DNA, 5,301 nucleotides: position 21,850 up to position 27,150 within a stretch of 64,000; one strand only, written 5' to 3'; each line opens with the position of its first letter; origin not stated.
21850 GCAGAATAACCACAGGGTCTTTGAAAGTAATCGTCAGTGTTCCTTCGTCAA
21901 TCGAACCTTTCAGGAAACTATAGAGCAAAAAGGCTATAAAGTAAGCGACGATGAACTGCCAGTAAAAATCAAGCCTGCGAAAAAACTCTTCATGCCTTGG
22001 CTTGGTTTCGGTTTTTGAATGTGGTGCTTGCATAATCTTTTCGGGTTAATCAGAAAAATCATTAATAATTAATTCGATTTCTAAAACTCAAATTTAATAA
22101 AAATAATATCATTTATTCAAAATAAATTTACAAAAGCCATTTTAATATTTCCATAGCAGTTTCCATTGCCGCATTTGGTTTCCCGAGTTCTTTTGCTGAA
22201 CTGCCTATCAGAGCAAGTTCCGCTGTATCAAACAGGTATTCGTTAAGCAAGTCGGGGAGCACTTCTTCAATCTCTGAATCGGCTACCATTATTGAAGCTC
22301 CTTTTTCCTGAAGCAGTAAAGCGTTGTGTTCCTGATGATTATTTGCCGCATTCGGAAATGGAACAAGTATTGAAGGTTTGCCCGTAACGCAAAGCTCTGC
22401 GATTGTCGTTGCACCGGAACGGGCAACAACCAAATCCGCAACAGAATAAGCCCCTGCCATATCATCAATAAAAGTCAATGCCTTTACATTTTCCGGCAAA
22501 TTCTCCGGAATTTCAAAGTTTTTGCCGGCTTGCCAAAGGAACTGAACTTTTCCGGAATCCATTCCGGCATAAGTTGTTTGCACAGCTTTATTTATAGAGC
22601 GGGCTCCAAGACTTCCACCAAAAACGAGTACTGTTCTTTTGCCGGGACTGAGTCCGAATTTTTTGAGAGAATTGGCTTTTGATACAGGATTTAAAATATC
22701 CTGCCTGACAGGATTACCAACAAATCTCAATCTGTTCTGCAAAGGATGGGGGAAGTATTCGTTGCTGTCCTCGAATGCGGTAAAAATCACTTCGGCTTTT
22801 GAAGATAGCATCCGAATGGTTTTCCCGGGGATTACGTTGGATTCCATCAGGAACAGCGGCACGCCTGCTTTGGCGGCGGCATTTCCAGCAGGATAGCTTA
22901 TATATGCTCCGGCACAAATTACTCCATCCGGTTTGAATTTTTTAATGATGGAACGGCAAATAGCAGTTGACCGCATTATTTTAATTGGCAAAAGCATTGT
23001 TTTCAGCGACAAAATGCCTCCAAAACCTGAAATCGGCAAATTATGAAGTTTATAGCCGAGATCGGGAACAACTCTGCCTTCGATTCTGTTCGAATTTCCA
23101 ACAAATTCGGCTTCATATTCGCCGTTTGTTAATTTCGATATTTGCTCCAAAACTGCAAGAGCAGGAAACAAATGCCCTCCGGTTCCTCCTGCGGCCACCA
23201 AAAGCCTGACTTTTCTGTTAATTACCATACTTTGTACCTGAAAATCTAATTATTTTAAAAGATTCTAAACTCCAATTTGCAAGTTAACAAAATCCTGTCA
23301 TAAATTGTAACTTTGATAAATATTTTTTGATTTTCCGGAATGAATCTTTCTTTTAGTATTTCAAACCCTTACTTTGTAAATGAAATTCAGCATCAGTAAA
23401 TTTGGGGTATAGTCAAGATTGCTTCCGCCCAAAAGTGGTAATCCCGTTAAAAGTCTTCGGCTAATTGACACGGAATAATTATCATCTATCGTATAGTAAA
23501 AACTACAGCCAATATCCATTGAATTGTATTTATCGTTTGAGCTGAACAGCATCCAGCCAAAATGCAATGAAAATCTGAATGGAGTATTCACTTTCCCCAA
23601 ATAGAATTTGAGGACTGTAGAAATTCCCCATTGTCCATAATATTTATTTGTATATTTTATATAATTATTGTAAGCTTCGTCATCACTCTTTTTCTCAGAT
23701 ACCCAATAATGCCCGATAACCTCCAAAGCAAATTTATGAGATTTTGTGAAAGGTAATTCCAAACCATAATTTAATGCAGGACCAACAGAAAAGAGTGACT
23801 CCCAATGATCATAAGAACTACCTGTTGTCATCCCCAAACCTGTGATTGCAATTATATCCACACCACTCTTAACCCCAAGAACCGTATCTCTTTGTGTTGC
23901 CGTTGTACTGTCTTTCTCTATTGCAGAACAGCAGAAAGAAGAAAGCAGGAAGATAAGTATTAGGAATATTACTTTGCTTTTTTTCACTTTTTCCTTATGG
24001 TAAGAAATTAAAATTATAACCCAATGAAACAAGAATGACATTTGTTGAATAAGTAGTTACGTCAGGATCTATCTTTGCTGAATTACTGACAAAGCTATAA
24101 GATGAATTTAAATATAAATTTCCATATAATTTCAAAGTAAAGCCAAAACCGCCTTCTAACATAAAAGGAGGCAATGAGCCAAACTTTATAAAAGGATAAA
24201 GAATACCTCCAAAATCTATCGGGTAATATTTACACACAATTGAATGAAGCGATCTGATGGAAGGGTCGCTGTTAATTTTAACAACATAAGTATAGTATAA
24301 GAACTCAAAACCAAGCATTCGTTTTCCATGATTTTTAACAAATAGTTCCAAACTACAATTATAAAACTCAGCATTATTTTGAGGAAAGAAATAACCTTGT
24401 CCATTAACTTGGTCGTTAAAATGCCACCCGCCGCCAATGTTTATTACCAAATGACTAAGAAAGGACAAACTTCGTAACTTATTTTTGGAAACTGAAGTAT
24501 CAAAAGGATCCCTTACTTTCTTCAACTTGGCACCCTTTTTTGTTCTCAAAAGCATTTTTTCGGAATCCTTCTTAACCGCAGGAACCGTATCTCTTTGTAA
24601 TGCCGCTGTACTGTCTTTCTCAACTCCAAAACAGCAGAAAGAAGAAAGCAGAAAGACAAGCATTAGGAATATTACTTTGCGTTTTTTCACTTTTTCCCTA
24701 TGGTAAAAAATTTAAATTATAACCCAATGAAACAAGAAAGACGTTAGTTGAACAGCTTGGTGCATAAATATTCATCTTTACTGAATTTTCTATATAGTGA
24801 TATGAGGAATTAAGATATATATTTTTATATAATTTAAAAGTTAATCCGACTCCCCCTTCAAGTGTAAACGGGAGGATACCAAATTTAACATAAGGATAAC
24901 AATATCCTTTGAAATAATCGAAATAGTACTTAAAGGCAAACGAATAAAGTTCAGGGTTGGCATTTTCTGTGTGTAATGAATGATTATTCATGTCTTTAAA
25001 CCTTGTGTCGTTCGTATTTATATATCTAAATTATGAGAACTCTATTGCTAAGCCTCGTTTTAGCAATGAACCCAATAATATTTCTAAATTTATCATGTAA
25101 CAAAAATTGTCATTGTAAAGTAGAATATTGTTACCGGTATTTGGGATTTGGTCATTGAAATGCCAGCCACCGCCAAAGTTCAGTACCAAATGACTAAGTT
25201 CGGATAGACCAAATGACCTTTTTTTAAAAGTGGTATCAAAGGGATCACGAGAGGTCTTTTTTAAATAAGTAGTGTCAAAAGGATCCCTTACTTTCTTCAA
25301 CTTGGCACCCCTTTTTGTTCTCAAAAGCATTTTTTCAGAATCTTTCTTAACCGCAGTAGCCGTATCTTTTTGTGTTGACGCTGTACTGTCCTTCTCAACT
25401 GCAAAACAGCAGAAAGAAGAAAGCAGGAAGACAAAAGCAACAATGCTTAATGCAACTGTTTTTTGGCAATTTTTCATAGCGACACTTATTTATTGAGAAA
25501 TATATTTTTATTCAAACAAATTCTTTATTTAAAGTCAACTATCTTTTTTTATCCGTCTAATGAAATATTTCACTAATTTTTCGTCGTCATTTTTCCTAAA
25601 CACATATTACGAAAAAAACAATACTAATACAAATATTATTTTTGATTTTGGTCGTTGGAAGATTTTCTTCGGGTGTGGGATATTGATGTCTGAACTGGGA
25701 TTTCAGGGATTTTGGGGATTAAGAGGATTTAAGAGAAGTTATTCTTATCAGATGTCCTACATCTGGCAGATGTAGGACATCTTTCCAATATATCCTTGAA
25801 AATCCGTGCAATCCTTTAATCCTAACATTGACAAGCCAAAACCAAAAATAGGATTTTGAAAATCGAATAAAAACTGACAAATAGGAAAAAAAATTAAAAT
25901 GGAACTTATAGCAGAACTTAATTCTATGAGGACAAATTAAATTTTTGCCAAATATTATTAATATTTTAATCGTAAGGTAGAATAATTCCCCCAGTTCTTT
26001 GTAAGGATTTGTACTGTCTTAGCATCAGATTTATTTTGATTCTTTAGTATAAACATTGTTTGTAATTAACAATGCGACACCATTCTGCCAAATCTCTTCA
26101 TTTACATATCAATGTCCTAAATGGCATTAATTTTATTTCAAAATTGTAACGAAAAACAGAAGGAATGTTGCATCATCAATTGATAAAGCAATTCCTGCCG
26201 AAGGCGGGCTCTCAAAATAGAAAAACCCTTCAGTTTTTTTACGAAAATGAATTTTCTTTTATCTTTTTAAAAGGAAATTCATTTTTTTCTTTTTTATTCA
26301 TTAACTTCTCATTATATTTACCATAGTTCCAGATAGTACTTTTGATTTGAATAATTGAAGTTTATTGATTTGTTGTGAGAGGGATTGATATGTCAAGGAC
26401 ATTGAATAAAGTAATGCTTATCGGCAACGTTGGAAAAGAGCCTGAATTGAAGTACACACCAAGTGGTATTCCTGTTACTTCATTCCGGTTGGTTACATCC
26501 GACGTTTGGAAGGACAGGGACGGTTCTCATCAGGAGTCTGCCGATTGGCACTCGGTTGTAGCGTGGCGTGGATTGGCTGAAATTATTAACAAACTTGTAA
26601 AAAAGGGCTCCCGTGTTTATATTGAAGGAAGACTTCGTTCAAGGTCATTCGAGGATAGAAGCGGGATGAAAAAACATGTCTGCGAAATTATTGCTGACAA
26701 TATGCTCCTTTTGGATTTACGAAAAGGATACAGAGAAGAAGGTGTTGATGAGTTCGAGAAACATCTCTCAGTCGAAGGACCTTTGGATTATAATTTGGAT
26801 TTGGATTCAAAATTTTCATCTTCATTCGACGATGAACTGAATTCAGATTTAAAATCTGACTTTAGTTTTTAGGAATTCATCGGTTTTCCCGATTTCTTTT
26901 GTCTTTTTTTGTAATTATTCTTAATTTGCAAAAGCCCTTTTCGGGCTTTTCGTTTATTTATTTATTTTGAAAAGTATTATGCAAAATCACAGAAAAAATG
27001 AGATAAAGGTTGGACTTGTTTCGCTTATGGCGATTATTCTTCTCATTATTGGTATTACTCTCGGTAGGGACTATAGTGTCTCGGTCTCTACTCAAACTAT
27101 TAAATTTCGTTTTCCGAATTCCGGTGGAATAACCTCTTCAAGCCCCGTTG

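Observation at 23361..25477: Tandem array of three small secreted paralogs with near-identical 5' DNA. One copy is inactivated by a single in-frame TAA.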

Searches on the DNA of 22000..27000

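Call 53: search_rna_families(source=window, start=22000, end=27000, threshold=evalue, max_evalue=1)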
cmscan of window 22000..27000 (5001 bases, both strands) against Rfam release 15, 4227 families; matches with E-value up to 1: 2.
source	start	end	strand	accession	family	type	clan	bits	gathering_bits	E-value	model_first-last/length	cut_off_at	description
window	26206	26288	+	RF02371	PyrG_leader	Cis-reg; leader;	-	29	65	0.72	1-78/78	no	PyrG leader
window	26120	26239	+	RF00026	U6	Gene; snRNA; splicing;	CL00009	21.1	44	0.067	1-105/105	no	U6 spliceosomal RNA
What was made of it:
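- Tried and rejected: Rfam found nothing credible in 22000-27000 (call 53).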

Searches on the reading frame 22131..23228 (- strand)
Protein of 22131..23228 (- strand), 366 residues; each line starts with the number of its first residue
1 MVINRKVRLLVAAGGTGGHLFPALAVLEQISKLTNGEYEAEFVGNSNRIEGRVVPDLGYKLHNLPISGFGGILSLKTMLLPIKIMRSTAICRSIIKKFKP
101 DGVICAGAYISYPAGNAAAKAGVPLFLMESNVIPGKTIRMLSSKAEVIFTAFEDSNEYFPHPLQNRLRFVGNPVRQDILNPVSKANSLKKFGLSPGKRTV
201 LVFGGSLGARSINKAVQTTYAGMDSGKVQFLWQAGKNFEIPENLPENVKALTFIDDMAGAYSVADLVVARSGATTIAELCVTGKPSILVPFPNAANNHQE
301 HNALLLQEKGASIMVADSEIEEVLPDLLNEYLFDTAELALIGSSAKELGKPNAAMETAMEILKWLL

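Call 29: find_related_loci(query=window:22131-23228:-, collection=genome_contigs, flank=10000)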
Query window:22131-23228:- (366 aa) in genome_contigs; peptide patterns used: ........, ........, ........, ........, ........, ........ (x = any residue, [..] = any of these).
599 stretches matched a pattern (row limit reached: there are more); 440 encode a relative of the query (tblastn E <= 1e-3); the best 80 are kept; 80 distinct loci.
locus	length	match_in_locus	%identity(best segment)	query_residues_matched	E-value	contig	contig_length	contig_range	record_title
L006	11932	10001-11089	51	1-365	1e-113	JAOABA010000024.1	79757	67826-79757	MAG: Candidatus Kapaibacterium sp. isolate SKW166 k141_1394660, whole genome shotgun sequence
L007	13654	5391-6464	51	7-362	3e-113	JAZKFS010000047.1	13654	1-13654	MAG: Bacteroidota bacterium isolate DC_RB_04_SPN110320-bin013 DCRB04SPN_B013_0_000000000047, whole genome shotgun sequen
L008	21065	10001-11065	50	6-362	5e-101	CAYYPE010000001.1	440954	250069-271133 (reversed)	MAG TPA_asm: uncultured Hyphomicrobiales bacterium isolate binchicken_co58_170 genome assembly, contig: NODE_9_length_44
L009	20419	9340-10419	48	5-362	1e-99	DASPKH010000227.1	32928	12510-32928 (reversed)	MAG TPA_asm: Patescibacteria group bacterium isolate SMAG_U12031 k141_1102185, whole genome shotgun sequence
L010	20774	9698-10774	40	7-363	6e-87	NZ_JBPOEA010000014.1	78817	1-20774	Fodinibius sp. SL11 SL11_contig_14, whole genome shotgun sequence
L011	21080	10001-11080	40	7-362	5e-81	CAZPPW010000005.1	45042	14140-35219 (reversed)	MAG TPA_asm: uncultured Marinilabiliaceae bacterium isolate binchicken_co323_386 genome assembly, contig: NODE_574_lengt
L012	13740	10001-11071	39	8-365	2e-80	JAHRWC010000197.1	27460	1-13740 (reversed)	MAG: Flavobacteriaceae bacterium isolate DC_out153 k91_2554996, whole genome shotgun sequence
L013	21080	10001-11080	39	6-362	3e-80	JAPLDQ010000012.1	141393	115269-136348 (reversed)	MAG: Bacteroidetes bacterium isolate LacPavin_0920_WC57_MAG_34_20 LacPavin_0920_WC57_scaffold_690270, whole genome shotg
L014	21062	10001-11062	41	6-362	3e-79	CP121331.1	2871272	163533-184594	MAG: Sphingobacteriales bacterium isolate NCC532_bact_6916 chromosome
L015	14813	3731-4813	38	4-365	3e-79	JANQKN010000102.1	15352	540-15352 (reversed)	MAG: Flavobacteriaceae bacterium isolate PL25a_bin.158 k99_3649950, whole genome shotgun sequence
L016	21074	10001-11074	40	7-363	7e-79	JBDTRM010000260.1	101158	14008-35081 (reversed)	MAG: Bacteroidia bacterium isolate cluster3_bin.247 NODE_338_length_101158_cov_8.993907, whole genome shotgun sequence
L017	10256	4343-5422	38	6-365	1e-78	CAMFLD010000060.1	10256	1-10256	MAG: uncultured Flavobacterium sp. isolate SRR12456164_bin.1_metaWRAP_v1.3_MAG genome assembly, contig: ERZ12289972.1568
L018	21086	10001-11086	38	3-365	4e-78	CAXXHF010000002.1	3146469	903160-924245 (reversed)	MAG: Flavobacteriaceae bacterium isolate 65c7f6c6-2e97-46b5-8994-3e36db38eb29 genome assembly, contig: contig_2, whole g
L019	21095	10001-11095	36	5-363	5e-78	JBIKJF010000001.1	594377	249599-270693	MAG: Flavobacterium sp. isolate ME2014-06-19_3300042502_group5_bin110 Rohwer_bin880_scaffold_4_c1, whole genome shotgun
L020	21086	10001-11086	38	3-365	1e-77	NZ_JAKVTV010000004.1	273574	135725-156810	Christiangramia lutea strain YJ019 spades_K_17_127_4, whole genome shotgun sequence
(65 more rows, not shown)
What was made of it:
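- Taxon: the closest MurG in the GTDB species representatives scanned is 51% identical, from Candidatus Kapaibacterium (call 29).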

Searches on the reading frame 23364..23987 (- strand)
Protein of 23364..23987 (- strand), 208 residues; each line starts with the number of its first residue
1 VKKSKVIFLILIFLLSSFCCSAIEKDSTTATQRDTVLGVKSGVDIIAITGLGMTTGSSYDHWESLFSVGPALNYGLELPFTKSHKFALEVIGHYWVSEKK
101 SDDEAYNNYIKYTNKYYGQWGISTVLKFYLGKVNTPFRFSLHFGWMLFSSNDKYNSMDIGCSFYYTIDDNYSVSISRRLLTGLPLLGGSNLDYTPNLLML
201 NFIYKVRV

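Call 6: search_protein_families(library=pfam, proteins=[window:23364-23987:-], max_evalue=10)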
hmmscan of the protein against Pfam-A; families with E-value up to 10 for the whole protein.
window:23364-23987:- (208 aa): 2 families
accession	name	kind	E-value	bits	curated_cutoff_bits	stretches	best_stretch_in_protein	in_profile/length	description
PF16710.10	CTXphi_pIII-N1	-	0.032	14.8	27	1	6-43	5-42/111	N-terminal N1 domain of Vibrio phage CTXphi pIII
PF09411.16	PagL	-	0.044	14.3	23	1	101-165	25-91/136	Lipid A 3-O-deacylase (PagL)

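Call 17: find_homologous_proteins(query=window:23364-23987:-, max_evalue=0.01)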
Query window:23364-23987:- (208 aa): 2 proteins with E <= 0.01 among 127 candidates.
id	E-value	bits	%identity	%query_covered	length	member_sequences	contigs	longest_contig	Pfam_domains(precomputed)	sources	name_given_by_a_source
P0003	1.1e-135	468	100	100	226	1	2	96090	-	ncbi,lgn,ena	-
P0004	3.1e-29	120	35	98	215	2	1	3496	-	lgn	-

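Call 20: find_encoding_contigs(protein=P0004, flank=5000)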
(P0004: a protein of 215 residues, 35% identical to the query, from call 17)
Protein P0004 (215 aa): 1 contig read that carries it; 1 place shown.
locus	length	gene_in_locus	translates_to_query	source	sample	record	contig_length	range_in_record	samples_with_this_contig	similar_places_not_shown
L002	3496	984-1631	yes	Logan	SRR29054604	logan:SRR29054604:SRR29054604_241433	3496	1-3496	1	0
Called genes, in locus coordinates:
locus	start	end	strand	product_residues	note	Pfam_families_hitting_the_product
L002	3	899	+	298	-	?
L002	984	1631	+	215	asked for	-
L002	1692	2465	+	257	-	PF00378:ECH_1, PF16113:ECH_2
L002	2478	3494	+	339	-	?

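Call 21: find_encoding_contigs(protein=P0003, flank=10000, max_places=10)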
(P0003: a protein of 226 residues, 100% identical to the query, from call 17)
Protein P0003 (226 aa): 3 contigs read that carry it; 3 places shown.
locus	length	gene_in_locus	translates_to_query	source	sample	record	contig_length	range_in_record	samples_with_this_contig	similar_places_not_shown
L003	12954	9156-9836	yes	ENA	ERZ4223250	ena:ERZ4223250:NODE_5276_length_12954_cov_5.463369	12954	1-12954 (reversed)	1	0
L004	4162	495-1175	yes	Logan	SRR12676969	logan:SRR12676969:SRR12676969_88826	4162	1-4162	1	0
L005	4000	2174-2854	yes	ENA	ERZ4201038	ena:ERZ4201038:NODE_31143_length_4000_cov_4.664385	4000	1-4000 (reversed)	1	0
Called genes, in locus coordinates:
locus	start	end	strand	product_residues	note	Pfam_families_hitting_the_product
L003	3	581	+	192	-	?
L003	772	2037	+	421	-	-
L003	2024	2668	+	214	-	-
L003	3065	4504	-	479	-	PF00092:VWA, PF13768:VWA_3 (weak), PF00691:OmpA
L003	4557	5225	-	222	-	PF01596:Methyltransf_3, PF13847:Methyltransf_31 (weak), PF13578:Methyltransf_24, PF13649:Methyltransf_25 (weak)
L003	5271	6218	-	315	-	PF02470:MlaD, PF28544:Helical_needle (faint)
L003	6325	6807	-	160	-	PF00436:SSB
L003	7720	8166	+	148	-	-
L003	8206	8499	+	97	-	-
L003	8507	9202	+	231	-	-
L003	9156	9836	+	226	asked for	-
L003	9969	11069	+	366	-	PF03033:Glyco_transf_28, PF04101:Glyco_tran_28_C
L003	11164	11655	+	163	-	-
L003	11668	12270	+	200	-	-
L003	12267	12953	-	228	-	?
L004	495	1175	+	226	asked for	-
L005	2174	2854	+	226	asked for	-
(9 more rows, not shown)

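Call 41: predict_structure(alignment_id=A4)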
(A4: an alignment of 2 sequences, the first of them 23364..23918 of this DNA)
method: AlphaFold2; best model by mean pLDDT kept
length: 185 residues; sequences in the alignment: 2
mean_pLDDT: 66.2   pTM: 0.60
mean pLDDT of the five models: 66.2, 61.5, 59.9, 38.1, 37.9
residues with pLDDT >= 90: 1; 70-90: 84; 50-70: 60; < 50: 40
segments of 3 or more residues with pLDDT < 50: 1-16, 33-43, 161-172
pLDDT, mean of each block of 10 residues (from residue 1): 42 51 78 43 56 71 76 62 64 64 77 82 70 75 88 70 43 71 85
secondary structure, 60 per line:
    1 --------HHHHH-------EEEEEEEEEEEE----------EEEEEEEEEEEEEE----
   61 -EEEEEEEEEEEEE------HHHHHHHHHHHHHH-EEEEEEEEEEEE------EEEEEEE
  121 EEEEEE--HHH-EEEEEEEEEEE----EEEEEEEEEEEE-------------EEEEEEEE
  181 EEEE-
elements in order: H9-13 E21-32 E43-56 E62-74 H81-94 E96-107 E114-126 E133-143 E148-159 E173-184
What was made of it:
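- The AF2 model of A has pLDDT 66, pTM 0.60 and 8 strands (call 41).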

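Call 50: search_protein_families(library=ncbifam, proteins=[window:23364-23987:-, P0006], max_evalue=10)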
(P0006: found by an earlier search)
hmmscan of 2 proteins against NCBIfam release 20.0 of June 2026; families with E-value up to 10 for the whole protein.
window:23364-23987:- (208 aa): 0 families

P0006 (234 aa): 0 families
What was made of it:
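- On PorP/SprF T9SS barrel family, and other named Bacteroidota OMP families in NCBIfam and Pfam: No NCBIfam hit at E up to 10 for A, B or P0006 (call 50).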

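Call 75: search_protein_families(library=pfam, proteins=[P0006], max_evalue=10)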
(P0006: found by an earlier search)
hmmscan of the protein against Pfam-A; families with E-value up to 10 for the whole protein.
P0006 (234 aa): 0 families
